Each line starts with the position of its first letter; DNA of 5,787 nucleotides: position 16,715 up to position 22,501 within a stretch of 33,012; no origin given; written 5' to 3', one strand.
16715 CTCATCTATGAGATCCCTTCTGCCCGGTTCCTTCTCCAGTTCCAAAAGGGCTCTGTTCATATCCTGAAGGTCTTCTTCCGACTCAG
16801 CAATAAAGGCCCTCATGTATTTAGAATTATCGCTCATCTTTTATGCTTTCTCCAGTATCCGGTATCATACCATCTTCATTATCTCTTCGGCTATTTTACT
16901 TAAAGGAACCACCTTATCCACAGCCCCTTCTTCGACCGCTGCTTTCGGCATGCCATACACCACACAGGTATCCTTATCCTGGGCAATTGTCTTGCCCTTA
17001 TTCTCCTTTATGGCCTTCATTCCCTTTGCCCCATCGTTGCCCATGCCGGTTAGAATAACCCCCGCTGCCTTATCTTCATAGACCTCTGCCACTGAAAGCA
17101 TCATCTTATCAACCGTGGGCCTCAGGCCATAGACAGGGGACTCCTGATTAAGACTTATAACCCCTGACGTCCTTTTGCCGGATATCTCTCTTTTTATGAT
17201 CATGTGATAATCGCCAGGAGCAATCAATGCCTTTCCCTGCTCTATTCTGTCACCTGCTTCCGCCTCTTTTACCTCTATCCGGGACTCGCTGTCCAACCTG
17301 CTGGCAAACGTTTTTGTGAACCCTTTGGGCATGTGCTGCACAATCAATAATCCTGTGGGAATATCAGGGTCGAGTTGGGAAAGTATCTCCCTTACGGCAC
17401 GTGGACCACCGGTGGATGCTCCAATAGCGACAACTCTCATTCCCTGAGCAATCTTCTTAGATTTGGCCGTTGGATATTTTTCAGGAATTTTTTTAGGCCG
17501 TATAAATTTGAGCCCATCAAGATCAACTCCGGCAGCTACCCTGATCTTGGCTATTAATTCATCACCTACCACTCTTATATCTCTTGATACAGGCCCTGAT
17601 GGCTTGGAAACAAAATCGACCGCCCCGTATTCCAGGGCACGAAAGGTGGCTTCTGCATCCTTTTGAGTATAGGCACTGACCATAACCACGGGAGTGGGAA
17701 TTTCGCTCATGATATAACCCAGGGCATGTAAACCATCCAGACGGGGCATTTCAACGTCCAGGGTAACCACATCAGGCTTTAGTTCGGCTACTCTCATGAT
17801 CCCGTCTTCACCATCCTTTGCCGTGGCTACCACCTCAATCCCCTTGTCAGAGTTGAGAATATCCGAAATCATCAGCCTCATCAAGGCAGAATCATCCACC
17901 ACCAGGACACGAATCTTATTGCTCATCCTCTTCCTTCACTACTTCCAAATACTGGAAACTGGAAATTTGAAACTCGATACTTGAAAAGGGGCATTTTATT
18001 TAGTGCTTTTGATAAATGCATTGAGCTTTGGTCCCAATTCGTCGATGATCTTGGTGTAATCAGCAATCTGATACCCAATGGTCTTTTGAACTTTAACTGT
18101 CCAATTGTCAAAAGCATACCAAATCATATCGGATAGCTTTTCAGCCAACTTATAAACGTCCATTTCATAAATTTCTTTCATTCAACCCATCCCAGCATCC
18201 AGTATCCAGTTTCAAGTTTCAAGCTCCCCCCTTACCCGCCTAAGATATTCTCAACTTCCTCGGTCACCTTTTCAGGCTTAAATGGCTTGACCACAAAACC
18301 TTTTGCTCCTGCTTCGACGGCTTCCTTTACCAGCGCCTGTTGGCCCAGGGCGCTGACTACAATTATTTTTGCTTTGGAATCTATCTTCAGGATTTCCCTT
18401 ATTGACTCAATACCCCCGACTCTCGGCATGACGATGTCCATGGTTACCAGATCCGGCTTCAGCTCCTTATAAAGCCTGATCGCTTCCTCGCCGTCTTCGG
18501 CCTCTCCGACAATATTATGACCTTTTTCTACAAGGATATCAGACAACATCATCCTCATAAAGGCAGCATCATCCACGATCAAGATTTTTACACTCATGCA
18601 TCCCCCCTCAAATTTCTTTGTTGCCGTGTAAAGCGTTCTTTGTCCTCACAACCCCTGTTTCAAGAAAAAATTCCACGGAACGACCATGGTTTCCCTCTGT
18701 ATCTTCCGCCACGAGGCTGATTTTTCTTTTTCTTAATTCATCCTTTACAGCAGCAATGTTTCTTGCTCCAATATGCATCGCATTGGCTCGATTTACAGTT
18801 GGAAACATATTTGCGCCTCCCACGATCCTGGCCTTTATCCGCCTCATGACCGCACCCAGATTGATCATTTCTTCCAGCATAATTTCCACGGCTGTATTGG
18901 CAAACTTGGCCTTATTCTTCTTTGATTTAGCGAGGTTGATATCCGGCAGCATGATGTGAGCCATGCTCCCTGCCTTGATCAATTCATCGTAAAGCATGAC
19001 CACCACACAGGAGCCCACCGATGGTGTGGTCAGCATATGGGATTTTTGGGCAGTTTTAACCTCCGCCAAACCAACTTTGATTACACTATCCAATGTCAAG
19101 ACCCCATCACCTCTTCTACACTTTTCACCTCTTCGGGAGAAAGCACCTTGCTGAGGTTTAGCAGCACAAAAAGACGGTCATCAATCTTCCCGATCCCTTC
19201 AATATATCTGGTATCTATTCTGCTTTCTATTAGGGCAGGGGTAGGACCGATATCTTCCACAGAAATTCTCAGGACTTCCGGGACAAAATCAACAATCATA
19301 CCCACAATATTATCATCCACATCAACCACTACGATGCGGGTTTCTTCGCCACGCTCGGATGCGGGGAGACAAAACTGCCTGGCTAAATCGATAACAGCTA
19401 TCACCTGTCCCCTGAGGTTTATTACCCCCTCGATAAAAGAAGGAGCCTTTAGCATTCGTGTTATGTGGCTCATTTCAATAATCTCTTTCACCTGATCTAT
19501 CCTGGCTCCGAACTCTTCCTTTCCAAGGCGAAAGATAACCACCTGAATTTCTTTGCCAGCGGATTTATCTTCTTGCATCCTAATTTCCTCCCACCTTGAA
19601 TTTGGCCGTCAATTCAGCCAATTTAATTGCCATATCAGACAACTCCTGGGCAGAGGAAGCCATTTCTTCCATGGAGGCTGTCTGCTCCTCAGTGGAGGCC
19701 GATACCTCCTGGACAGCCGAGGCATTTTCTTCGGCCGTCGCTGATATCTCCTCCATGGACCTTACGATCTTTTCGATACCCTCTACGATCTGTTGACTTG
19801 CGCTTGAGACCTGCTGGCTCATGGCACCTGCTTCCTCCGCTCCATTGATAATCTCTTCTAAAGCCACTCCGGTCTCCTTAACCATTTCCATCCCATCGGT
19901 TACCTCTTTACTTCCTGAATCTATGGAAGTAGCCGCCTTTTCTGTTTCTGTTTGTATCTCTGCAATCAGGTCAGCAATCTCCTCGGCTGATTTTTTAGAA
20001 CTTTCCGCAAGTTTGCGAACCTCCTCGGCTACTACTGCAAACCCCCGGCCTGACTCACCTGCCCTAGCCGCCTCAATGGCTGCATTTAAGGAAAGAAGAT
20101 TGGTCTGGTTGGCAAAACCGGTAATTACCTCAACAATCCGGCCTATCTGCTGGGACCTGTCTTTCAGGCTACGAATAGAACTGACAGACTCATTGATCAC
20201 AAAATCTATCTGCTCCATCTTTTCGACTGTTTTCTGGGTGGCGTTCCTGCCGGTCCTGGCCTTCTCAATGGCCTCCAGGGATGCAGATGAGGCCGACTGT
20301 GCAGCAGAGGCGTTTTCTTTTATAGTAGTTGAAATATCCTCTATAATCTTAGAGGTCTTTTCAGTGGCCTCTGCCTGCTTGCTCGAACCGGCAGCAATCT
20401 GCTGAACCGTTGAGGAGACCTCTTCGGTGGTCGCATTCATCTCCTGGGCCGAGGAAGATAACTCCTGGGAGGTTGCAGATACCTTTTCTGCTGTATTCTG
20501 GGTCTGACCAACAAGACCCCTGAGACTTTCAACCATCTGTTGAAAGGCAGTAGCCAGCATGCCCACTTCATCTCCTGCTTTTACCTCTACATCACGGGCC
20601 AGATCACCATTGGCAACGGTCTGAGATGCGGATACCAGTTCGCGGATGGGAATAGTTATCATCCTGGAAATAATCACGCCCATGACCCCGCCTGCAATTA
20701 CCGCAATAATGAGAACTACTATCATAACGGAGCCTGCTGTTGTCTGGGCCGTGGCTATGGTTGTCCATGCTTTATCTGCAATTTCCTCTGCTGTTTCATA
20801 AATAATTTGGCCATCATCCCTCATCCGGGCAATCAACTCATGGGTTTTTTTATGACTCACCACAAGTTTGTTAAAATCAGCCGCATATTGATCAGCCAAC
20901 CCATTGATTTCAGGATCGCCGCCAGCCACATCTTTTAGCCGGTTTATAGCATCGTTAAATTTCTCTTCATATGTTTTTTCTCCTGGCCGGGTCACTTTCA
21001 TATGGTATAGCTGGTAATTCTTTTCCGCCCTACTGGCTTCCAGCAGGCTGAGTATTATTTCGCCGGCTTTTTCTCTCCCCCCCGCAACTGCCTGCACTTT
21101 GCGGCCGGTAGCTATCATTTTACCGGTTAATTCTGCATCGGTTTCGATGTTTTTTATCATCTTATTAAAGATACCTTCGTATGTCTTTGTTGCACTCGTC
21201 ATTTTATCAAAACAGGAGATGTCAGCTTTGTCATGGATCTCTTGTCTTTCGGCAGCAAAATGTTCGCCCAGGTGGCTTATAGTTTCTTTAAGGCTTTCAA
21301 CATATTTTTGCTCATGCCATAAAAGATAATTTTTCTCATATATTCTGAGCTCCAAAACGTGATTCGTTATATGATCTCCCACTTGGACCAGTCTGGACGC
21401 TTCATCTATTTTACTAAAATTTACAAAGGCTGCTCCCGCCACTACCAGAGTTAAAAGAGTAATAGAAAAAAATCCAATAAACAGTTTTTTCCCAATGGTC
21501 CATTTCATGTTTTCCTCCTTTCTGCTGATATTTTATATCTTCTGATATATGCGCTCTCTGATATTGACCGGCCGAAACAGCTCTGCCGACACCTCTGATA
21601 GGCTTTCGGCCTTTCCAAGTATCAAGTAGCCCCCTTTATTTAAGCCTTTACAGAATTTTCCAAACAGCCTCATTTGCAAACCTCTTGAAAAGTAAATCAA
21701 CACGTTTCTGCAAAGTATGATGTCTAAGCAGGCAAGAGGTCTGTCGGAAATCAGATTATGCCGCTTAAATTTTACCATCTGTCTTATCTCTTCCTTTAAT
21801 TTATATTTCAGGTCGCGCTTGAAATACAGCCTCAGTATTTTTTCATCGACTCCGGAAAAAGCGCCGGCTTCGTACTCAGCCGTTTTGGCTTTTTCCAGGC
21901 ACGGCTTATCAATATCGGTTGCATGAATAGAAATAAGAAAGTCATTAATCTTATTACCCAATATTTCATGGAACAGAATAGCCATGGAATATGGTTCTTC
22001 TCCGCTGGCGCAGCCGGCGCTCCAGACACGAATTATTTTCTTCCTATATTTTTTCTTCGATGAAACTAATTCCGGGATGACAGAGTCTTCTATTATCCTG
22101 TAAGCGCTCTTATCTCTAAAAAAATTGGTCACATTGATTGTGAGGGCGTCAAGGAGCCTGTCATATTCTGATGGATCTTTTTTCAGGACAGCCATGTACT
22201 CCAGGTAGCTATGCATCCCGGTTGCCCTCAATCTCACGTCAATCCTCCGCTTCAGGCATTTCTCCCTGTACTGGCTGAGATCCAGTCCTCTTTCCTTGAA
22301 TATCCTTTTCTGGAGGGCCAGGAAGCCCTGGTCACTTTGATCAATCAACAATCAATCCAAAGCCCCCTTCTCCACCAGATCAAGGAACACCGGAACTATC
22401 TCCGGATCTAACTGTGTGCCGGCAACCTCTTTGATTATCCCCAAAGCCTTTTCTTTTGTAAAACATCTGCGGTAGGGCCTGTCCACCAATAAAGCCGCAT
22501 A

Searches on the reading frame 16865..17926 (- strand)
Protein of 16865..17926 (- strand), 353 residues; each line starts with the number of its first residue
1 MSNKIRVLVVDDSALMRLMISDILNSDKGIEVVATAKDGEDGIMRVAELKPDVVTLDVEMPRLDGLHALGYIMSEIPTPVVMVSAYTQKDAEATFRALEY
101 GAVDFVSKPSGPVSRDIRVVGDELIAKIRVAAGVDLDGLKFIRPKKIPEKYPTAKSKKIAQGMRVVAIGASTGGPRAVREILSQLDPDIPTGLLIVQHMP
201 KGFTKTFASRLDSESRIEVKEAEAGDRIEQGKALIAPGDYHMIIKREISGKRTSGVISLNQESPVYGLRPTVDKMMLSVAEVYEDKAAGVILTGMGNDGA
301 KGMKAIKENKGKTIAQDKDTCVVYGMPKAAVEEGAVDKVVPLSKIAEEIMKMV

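Call 13: search_protein_families(library=pfam, proteins=[window:16865-17926:-], max_evalue=0.001)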
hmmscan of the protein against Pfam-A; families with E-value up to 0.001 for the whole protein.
window:16865-17926:- (353 aa): 2 families
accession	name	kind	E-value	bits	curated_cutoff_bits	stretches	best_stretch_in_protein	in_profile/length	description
PF01339.22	CheB_methylest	-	3.8e-69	232.3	24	1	166-349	1-174/174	CheB methylesterase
PF00072.30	Response_reg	-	1.1e-23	84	30.2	1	7-111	1-102/111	Response regulator receiver domain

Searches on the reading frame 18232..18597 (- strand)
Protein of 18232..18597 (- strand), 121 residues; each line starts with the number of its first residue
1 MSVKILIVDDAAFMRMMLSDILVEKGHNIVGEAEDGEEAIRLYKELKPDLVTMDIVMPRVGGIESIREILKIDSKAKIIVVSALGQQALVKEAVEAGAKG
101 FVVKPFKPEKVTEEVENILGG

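Call 13: search_protein_families(library=pfam, proteins=[window:18232-18597:-], max_evalue=0.001)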
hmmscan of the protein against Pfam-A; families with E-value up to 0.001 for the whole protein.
window:18232-18597:- (121 aa): 1 family
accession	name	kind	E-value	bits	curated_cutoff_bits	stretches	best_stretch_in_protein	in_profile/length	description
PF00072.30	Response_reg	-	1.9e-29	102.5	30.2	1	5-115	1-110/111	Response regulator receiver domain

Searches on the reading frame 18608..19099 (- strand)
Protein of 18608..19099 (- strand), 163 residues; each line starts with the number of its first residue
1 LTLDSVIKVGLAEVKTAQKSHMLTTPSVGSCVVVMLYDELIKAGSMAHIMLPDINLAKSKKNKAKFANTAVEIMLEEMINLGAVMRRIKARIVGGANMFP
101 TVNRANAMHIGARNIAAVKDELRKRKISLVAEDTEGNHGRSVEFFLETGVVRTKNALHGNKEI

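Call 13: search_protein_families(library=pfam, proteins=[window:18608-19099:-], max_evalue=0.001)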
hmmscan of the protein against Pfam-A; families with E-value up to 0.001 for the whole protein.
window:18608-19099:- (163 aa): 1 family
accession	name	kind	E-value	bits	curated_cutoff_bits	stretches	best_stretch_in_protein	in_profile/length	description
PF03975.18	CheD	-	1.8e-32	112.1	25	1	50-154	1-107/108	CheD chemotactic sensory transduction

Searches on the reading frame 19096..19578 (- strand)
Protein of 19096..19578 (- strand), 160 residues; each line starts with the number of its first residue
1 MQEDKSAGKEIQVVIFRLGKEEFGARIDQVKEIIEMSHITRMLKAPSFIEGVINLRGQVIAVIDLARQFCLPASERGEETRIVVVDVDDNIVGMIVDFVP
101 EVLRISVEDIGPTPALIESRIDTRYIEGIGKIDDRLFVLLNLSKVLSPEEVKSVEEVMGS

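Call 13: search_protein_families(library=pfam, proteins=[window:19096-19578:-], max_evalue=0.001)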
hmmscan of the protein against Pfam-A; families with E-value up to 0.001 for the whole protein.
window:19096-19578:- (160 aa): 1 family
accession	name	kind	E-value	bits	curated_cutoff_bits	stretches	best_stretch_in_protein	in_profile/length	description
PF01584.24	CheW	-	3.2e-37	127.7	23.5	1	12-147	1-135/138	CheW-like domain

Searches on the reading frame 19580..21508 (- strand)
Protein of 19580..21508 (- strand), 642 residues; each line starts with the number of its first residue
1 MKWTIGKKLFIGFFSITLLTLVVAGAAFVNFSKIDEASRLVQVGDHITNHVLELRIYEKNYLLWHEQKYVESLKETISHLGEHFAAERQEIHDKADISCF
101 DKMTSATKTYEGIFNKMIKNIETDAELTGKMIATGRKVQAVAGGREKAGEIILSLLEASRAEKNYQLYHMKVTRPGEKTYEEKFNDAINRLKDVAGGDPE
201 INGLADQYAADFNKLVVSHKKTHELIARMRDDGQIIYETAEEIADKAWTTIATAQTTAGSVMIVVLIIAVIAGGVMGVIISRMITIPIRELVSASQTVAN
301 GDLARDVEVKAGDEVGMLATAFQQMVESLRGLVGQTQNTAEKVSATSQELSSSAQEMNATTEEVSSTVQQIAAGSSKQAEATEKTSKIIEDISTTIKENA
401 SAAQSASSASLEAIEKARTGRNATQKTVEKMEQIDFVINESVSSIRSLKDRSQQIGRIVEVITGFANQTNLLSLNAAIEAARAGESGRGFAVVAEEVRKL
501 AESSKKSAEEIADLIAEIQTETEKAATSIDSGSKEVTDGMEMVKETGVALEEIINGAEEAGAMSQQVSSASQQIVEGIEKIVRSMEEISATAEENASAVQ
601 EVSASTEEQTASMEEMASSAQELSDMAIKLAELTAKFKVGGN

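Call 13: search_protein_families(library=pfam, proteins=[window:19580-21508:-], max_evalue=0.001)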
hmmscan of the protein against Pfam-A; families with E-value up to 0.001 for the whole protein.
window:19580-21508:- (642 aa): 4 families
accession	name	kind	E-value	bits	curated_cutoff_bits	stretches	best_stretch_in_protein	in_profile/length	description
PF00015.26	MCPsignal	-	3.1e-45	154.6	34.6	1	420-589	14-169/172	Methyl-accepting chemotaxis protein (MCP) signalling domain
PF00672.30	HAMP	-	1e-14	55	25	1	280-330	2-52/53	HAMP domain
PF06103.16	DUF948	-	0.00023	21.7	37.2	0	318-398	6-86/89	Bacterial protein of unknown function (DUF948)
PF25547.1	WXG100_2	-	0.00052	20.5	27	0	192-277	57-135/150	WXG100 like domain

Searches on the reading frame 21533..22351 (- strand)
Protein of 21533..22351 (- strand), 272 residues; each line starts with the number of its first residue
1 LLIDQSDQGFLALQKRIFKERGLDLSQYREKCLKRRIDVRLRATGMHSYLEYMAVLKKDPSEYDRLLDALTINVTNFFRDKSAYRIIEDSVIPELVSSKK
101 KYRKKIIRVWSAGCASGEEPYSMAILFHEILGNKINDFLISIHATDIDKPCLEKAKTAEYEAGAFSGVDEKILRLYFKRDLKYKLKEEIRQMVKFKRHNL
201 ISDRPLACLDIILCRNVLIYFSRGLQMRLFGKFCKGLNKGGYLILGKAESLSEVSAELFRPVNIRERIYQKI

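Call 13: search_protein_families(library=pfam, proteins=[window:21533-22351:-], max_evalue=0.001)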
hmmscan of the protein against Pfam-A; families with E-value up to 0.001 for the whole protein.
window:21533-22351:- (272 aa): 2 families
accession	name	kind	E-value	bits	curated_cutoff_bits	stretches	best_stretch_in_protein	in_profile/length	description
PF01739.24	CheR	-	1.7e-53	181.5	27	1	73-264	1-191/195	CheR methyltransferase, SAM binding domain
PF03705.20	CheR_N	-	1.3e-12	47.6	27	1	10-60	3-53/53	CheR methyltransferase, all-alpha domain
